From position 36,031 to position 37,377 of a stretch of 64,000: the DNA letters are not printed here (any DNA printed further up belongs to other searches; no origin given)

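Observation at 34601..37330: Tandem ftsZ duplication: second copy lacks the C-terminal linker and FtsA/ZipA-binding peptide and has its own promoter and terminator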

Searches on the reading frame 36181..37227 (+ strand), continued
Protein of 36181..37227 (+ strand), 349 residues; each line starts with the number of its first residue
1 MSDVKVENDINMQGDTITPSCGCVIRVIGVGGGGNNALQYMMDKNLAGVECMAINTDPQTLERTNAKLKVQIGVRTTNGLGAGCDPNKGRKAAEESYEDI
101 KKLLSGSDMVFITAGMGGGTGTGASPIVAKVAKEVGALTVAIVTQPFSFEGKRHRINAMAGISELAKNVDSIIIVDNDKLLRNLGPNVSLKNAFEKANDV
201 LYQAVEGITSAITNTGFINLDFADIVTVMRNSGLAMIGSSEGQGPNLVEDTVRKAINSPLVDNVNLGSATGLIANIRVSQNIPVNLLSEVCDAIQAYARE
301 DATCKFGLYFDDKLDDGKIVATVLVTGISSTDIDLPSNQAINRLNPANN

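Call 34: find_encoding_contigs(protein=P0060, flank=5000, max_places=2)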
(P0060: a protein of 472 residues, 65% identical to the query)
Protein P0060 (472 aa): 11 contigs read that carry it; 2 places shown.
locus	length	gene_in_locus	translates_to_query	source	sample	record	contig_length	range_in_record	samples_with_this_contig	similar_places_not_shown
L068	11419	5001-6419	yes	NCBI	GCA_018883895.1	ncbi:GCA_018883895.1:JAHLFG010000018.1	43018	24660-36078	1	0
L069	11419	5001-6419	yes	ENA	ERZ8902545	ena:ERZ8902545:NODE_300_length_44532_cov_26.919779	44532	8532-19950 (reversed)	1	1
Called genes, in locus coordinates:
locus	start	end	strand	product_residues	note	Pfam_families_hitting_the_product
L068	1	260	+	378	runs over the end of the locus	PF01098:FTSW_RODA_SPOVE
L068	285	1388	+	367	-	PF03033:Glyco_transf_28, PF13439:Glyco_transf_4 (weak), PF13579:Glyco_trans_4_4, PF04101:Glyco_tran_28_C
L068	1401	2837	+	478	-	PF01225:Mur_ligase, PF08245:Mur_ligase_M, PF02875:Mur_ligase_C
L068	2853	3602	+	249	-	PF08478:POTRA_1, PF03799:FtsQ_DivIB_C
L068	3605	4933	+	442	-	PF11104:PilM_2 (faint), PF02491:SHS2_FTSA, PF06723:MreB_Mbl (weak), PF14450:FtsA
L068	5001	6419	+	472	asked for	PF00091:Tubulin, PF12327:FtsZ_C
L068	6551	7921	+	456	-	PF00091:Tubulin, PF12327:FtsZ_C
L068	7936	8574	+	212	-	PF10707:YrbL-PhoP_reg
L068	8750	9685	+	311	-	PF03331:LpxC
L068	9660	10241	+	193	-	PF01510:Amidase_2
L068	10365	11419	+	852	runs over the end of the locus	PF11791:Aconitase_B_N, PF06434:Aconitase_2_N, PF00330:Aconitase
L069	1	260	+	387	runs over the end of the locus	PF01098:FTSW_RODA_SPOVE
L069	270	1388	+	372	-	PF03033:Glyco_transf_28, PF13439:Glyco_transf_4 (weak), PF13579:Glyco_trans_4_4, PF04101:Glyco_tran_28_C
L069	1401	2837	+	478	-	PF01225:Mur_ligase, PF08245:Mur_ligase_M, PF02875:Mur_ligase_C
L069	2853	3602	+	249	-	PF08478:POTRA_1, PF03799:FtsQ_DivIB_C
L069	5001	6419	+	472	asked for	PF00091:Tubulin, PF12327:FtsZ_C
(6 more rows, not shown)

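Call 35: find_encoding_contigs(protein=P0045, flank=5000, max_places=2)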
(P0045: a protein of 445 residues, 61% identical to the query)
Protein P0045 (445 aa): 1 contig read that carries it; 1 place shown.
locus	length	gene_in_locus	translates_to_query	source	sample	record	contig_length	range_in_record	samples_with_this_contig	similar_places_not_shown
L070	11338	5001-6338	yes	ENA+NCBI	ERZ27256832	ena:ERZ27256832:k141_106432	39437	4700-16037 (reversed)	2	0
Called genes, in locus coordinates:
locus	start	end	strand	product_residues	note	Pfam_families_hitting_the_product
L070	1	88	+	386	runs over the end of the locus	PF01098:FTSW_RODA_SPOVE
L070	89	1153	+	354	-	PF03033:Glyco_transf_28, PF13579:Glyco_trans_4_4, PF04101:Glyco_tran_28_C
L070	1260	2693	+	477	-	PF01225:Mur_ligase, PF08245:Mur_ligase_M, PF02875:Mur_ligase_C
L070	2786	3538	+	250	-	PF08478:POTRA_1, PF03799:FtsQ_DivIB_C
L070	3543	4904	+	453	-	PF02491:SHS2_FTSA, PF11104:PilM_2, PF06723:MreB_Mbl (weak), PF14450:FtsA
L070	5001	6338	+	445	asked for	PF00091:Tubulin, PF12327:FtsZ_C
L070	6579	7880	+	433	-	PF13173:AAA_14, PF13635:DUF4143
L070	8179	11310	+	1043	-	PF05954:Phage_GPD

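Call 38: find_homologous_proteins(query=L068:6551-7918:+, max_evalue=1e-40)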
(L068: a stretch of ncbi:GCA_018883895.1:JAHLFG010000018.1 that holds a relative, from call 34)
Query L068:6551-7918:+ (456 aa): 7992 proteins with E <= 1e-40 among 8000 candidates; the best 120 are listed.
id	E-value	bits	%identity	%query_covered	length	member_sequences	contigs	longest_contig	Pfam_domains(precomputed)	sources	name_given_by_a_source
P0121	2.9e-291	984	100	100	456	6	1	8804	PF00091.32,PF12327.14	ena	-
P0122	1.5e-215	734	100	75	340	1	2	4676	PF00091.32,PF12327.14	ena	-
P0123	2.3e-195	668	68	100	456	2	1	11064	PF00091.32,PF12327.14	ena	-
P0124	2.1e-166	572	58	100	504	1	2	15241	PF00091.32,PF12327.14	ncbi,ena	-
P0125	5.7e-161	554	72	73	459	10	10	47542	PF00091.32,PF12327.14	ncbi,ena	-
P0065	1.6e-138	480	52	100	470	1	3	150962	PF00091.32,PF12327.14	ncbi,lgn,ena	-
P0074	5.3e-138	479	54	100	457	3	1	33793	PF00091.32,PF12327.14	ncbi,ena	-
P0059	5.9e-135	469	53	100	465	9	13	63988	PF00091.32,PF12327.14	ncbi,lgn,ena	-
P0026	4.3e-134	466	51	100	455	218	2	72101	PF00091.32,PF12327.14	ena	-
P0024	1.3e-133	464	52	100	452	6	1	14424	PF00091.32,PF12327.14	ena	-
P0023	1.4e-133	464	52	100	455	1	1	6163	PF00091.32,PF12327.14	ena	-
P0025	1.5e-133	464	52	100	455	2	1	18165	PF00091.32,PF12327.14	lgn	-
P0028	1.8e-133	464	51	100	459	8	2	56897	PF00091.32,PF12327.14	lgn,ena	-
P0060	4.8e-133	462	54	100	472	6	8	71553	PF00091.32,PF12327.14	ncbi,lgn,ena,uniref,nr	ncbi:MAG: cell division protein FtsZ [Candidatus Anaerobiospirillum merdipullorum]|uniref:Cell divis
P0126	5.9e-133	462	48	100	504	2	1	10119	PF00091.32,PF12327.14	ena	-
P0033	7.6e-130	452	50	100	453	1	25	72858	PF00091.32,PF12327.14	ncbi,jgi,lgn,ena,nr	ncbi:MAG: cell division protein FtsZ [Succinivibrio sp.]|jgi:cell division protein FtsZ|nr:cell divi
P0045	1.0e-126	442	52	100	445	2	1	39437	PF00091.32,PF12327.14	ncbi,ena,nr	ncbi:MAG: cell division protein FtsZ [Succinivibrio sp.]|nr:cell division protein FtsZ [Succinivibri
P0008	1.2e-126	441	63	73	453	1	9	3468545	PF00091.32,PF12327.14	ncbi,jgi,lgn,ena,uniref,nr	ncbi:cell division protein FtsZ [Succinivibrio dextrinosolvens]|uniref:Cell division protein FtsZ n=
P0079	4.1e-126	440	62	73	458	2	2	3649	PF00091.32,PF12327.14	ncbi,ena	-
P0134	7.7e-123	429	46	100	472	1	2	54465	PF00091.32,PF12327.14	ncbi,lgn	-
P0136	1.7e-121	424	61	73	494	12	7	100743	PF00091.32,PF12327.14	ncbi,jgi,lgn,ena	jgi:cell division protein FtsZ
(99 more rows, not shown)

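Call 42: find_encoding_contigs(protein=P0134, flank=6000, max_places=1)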
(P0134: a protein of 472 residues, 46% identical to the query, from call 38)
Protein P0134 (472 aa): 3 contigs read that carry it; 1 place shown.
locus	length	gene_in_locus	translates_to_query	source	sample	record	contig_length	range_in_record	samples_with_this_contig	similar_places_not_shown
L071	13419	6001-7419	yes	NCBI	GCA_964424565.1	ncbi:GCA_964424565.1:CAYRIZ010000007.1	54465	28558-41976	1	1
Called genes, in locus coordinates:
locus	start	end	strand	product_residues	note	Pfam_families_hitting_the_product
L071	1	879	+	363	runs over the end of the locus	PF03033:Glyco_transf_28, PF13439:Glyco_transf_4, PF13579:Glyco_trans_4_4, PF04101:Glyco_tran_28_C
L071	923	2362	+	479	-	PF01225:Mur_ligase, PF08245:Mur_ligase_M, PF02875:Mur_ligase_C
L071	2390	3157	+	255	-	PF08478:POTRA_1, PF03799:FtsQ_DivIB_C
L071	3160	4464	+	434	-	PF01717:Meth_synt_2 (faint), PF11104:PilM_2, PF25216:Volactin (weak), PF14450:FtsA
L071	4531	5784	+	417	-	PF00091:Tubulin, PF12327:FtsZ_C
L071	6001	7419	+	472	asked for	PF00091:Tubulin, PF12327:FtsZ_C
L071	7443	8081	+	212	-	PF10707:YrbL-PhoP_reg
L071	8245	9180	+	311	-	PF03331:LpxC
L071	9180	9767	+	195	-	PF01510:Amidase_2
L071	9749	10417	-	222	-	PF00583:Acetyltransf_1, PF13508:Acetyltransf_7 (weak)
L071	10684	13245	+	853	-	PF11791:Aconitase_B_N, PF06434:Aconitase_2_N, PF00330:Aconitase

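Call 43: find_encoding_contigs(protein=P0136, flank=6000, max_places=2)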
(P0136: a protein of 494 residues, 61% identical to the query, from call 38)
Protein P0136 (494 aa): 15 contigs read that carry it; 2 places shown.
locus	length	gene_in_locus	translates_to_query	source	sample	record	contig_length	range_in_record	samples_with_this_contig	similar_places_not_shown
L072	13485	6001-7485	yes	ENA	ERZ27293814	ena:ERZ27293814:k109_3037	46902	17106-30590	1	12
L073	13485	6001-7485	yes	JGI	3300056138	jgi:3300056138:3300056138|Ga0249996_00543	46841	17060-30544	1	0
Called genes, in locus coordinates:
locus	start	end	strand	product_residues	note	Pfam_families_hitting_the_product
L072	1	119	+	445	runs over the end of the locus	PF21799:MurD-like_N, PF08245:Mur_ligase_M, PF02875:Mur_ligase_C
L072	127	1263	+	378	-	PF01098:FTSW_RODA_SPOVE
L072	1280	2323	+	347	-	PF03033:Glyco_transf_28, PF13439:Glyco_transf_4 (weak), PF13579:Glyco_trans_4_4 (weak), PF04101:Glyco_tran_28_C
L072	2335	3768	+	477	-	PF01225:Mur_ligase, PF08245:Mur_ligase_M, PF02875:Mur_ligase_C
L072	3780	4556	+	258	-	PF08478:POTRA_1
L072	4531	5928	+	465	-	PF11104:PilM_2 (faint), PF02491:SHS2_FTSA, PF14450:FtsA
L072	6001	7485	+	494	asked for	PF00091:Tubulin, PF12327:FtsZ_C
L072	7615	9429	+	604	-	PF00091:Tubulin, PF12327:FtsZ_C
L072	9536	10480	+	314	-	PF03331:LpxC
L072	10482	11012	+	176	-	PF01510:Amidase_2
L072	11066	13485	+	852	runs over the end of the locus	PF11791:Aconitase_B_N, PF06434:Aconitase_2_N, PF00330:Aconitase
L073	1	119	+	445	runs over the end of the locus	PF21799:MurD-like_N, PF08245:Mur_ligase_M, PF02875:Mur_ligase_C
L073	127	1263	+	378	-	PF01098:FTSW_RODA_SPOVE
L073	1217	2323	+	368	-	PF03033:Glyco_transf_28, PF13439:Glyco_transf_4 (weak), PF13579:Glyco_trans_4_4 (weak), PF04101:Glyco_tran_28_C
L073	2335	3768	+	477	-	PF01225:Mur_ligase, PF08245:Mur_ligase_M, PF02875:Mur_ligase_C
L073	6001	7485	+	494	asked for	PF00091:Tubulin, PF12327:FtsZ_C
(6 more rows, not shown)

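Call 44: find_encoding_contigs(protein=P0033, flank=10000, max_places=1)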
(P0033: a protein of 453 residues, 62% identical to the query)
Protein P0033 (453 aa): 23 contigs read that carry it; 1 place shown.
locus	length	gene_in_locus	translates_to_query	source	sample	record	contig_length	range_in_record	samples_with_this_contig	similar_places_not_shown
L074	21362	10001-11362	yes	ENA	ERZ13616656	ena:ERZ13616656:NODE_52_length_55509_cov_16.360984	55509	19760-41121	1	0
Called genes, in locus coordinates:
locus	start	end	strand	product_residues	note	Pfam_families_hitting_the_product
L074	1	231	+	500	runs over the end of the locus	PF01225:Mur_ligase (weak), PF08245:Mur_ligase_M, PF02875:Mur_ligase_C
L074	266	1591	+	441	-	PF01225:Mur_ligase (weak), PF08245:Mur_ligase_M, PF02875:Mur_ligase_C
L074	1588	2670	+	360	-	PF10555:MraY_sig1 (weak), PF00953:Glycos_transf_4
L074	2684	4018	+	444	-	PF21799:MurD-like_N, PF08245:Mur_ligase_M, PF02875:Mur_ligase_C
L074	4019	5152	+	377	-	PF01098:FTSW_RODA_SPOVE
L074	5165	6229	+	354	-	PF03033:Glyco_transf_28, PF13579:Glyco_trans_4_4 (weak), PF04101:Glyco_tran_28_C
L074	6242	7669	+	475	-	PF01225:Mur_ligase, PF08245:Mur_ligase_M, PF02875:Mur_ligase_C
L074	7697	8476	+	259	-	PF08478:POTRA_1, PF03799:FtsQ_DivIB_C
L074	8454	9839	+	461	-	PF11104:PilM_2 (faint), PF02491:SHS2_FTSA, PF06723:MreB_Mbl (weak), PF14450:FtsA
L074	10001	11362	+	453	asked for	PF00091:Tubulin, PF12327:FtsZ_C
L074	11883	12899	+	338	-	PF16868:NMT1_3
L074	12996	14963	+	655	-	PF06808:DctM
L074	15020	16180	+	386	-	PF13088:BNR_2, PF24316:Tli3 (faint), PF02012:BNR (faint)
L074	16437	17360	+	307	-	PF03331:LpxC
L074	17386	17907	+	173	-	PF01510:Amidase_2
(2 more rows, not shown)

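Call 49: search_solved_structures(query=window:36181-37227:+, max_evalue=1e-30, show_alignments=2)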
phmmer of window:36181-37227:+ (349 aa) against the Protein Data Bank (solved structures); distinct sequences matched with E-value up to 1e-30: 49.
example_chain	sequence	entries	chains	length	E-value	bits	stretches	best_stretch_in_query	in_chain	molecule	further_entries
8h1o_A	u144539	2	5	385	9.2e-86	291.4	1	22-330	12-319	Cell division protein FtsZ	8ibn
9isk_A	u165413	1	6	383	1e-85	291.3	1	23-330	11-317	Cell division protein FtsZ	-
6ll5_A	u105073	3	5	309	6.6e-85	288.6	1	23-328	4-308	Cell division protein FtsZ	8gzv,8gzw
6ll6_A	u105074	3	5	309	1.7e-84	287.3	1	23-328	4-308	Cell division protein FtsZ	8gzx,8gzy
2vam_A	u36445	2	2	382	7.8e-84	285.1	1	24-343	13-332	CELL DIVISION PROTEIN FTSZ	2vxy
6unx_A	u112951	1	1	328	8.6e-84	285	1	22-328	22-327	Cell division protein FtsZ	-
6umk_A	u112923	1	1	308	1.9e-83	283.8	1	23-328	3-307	Cell division protein FtsZ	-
1ofu_A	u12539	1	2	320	1.2e-82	281.1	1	23-329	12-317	CELL DIVISION PROTEIN FTSZ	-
2vaw_A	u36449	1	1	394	1.6e-82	280.8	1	23-330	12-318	CELL DIVISION PROTEIN FTSZ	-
2rhh_A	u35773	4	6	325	1.8e-82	280.6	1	25-328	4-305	Cell Division Protein ftsZ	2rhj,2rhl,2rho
3wgj_A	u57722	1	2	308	2.7e-82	280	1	24-328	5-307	Cell division protein FtsZ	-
4u39_A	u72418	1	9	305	3.7e-82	279.6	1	25-327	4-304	Cell division protein FtsZ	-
7ohh_A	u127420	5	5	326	8.8e-82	278.4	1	23-328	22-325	Cell division protein FtsZ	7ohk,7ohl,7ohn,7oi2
4m8i_A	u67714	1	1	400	1.1e-81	278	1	24-330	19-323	Cell division protein FtsZ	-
3vo8_A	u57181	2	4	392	1.2e-81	278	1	24-329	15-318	Cell division protein FtsZ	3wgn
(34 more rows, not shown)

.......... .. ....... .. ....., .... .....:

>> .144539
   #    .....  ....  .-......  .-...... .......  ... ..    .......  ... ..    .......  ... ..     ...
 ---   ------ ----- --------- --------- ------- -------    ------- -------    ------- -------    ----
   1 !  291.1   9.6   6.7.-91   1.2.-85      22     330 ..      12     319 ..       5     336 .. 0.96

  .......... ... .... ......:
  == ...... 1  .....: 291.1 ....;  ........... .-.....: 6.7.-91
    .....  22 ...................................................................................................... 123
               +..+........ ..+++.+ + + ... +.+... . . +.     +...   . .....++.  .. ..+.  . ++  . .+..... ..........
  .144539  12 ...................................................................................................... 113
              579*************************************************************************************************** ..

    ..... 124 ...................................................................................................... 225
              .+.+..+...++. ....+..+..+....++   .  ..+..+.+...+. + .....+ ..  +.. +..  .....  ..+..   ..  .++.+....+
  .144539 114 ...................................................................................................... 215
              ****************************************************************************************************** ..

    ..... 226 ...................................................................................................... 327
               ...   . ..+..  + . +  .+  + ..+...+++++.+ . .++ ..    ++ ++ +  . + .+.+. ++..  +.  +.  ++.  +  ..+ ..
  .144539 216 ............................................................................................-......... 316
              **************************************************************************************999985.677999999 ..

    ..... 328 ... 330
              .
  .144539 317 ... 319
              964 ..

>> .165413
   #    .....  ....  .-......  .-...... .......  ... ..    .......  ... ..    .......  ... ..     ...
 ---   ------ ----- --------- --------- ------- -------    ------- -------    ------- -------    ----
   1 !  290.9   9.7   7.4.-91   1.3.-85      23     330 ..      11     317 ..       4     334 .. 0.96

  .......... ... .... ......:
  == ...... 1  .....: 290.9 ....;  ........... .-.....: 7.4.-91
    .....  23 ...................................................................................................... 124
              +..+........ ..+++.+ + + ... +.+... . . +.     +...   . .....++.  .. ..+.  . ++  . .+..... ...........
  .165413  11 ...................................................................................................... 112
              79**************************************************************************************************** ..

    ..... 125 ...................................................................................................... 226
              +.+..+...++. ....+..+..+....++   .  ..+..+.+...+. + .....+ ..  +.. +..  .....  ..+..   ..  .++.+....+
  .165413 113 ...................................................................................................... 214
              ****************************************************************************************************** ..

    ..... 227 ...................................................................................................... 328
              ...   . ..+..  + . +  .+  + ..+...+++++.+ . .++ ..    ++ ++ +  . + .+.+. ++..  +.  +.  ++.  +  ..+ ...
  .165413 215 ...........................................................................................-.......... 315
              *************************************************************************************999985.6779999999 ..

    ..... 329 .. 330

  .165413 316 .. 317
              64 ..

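Call 58: predict_structure(alignment_id=A1)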
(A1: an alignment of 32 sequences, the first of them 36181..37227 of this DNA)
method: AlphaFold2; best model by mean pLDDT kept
length: 349 residues; sequences in the alignment: 32
mean_pLDDT: 84.9   pTM: 0.83
mean pLDDT of the five models: 84.9, 82.7, 82.3, 82.3, 79.3
residues with pLDDT >= 90: 220; 70-90: 83; 50-70: 9; < 50: 37
segments of 3 or more residues with pLDDT < 50: 1-19, 332-349
pLDDT, mean of each block of 10 residues (from residue 1): 30 36 88 95 93 95 93 91 90 97 96 93 97 97 93 91 96 92 85 92 92 82 92 91 90 77 77 92 91 88 91 91 89 42 41
secondary structure, 60 per line:
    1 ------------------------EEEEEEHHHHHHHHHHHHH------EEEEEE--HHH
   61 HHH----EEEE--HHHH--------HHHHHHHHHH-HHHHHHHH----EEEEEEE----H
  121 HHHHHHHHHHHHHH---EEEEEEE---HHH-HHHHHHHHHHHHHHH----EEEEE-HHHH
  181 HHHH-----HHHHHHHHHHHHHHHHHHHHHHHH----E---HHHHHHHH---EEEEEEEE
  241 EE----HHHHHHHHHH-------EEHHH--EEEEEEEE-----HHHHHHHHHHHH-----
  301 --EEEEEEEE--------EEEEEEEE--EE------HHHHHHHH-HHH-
elements in order: E25-30 H31-43 E50-55 H58-63 E68-71 H74-77 H86-95 H97-104 E109-115 H120-134 E138-144 H152-166 E171-175 H177-184 H190-213 H222-229 E233-242 H247-256 E271-278 H284-295 E303-310 E319-326 H337-344
